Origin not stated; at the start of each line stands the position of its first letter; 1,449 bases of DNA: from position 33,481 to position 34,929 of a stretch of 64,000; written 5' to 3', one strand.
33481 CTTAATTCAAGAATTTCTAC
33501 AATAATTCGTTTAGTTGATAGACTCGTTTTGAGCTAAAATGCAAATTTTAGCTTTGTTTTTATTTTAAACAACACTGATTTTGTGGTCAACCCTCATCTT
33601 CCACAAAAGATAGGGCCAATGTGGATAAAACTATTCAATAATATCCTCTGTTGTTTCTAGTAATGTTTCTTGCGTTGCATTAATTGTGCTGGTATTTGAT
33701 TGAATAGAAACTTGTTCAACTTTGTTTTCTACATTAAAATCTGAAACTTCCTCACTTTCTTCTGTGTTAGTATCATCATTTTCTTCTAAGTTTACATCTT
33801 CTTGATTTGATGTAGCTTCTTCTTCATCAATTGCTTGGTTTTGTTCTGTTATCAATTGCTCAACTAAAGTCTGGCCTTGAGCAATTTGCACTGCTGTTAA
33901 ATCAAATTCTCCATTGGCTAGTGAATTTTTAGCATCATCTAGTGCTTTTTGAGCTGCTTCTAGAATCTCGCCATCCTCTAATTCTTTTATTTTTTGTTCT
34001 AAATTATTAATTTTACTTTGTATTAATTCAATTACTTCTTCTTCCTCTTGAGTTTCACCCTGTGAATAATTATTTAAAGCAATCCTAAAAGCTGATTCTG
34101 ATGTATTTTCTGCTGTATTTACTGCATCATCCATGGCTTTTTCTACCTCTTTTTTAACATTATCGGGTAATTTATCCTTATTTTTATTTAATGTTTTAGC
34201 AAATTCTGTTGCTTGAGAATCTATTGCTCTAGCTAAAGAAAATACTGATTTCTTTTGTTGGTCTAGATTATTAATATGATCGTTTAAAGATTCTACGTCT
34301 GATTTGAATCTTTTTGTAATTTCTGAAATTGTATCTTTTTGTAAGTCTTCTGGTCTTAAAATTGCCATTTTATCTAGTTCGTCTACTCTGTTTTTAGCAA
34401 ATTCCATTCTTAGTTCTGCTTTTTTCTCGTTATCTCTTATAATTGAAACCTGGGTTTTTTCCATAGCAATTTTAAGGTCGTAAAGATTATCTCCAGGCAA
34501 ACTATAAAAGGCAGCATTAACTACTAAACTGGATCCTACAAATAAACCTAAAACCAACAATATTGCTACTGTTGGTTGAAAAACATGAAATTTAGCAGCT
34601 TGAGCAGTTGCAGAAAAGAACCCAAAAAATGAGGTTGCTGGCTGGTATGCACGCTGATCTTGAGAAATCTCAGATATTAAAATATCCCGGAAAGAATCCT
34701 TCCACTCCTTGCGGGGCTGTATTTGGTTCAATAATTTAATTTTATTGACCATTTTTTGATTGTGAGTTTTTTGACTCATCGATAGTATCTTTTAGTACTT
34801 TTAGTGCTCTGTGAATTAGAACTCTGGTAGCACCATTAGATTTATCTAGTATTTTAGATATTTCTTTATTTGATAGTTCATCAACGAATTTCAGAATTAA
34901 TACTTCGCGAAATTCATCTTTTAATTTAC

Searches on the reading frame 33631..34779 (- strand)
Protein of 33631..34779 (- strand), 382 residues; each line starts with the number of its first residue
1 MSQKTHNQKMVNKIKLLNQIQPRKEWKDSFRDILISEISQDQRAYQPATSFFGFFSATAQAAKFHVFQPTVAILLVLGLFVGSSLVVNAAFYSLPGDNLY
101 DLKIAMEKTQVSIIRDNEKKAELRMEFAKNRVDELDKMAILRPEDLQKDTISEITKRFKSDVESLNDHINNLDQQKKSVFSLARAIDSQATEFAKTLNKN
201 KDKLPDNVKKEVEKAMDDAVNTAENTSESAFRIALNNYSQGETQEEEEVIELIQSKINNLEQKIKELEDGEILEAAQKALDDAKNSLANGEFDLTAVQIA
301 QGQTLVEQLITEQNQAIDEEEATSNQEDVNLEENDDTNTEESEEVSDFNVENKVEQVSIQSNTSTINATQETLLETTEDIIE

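Call 16: search_protein_families(library=pfam, proteins=[window:33631-34779:-], max_evalue=0.00001)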
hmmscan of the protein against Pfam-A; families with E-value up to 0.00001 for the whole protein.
window:33631-34779:- (382 aa): 1 family
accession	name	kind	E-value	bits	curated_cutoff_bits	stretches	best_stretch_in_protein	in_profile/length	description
PF18915.5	DUF5667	-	3.2e-12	47.1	27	1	94-207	3-99/99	Domain of unknown function (DUF5667)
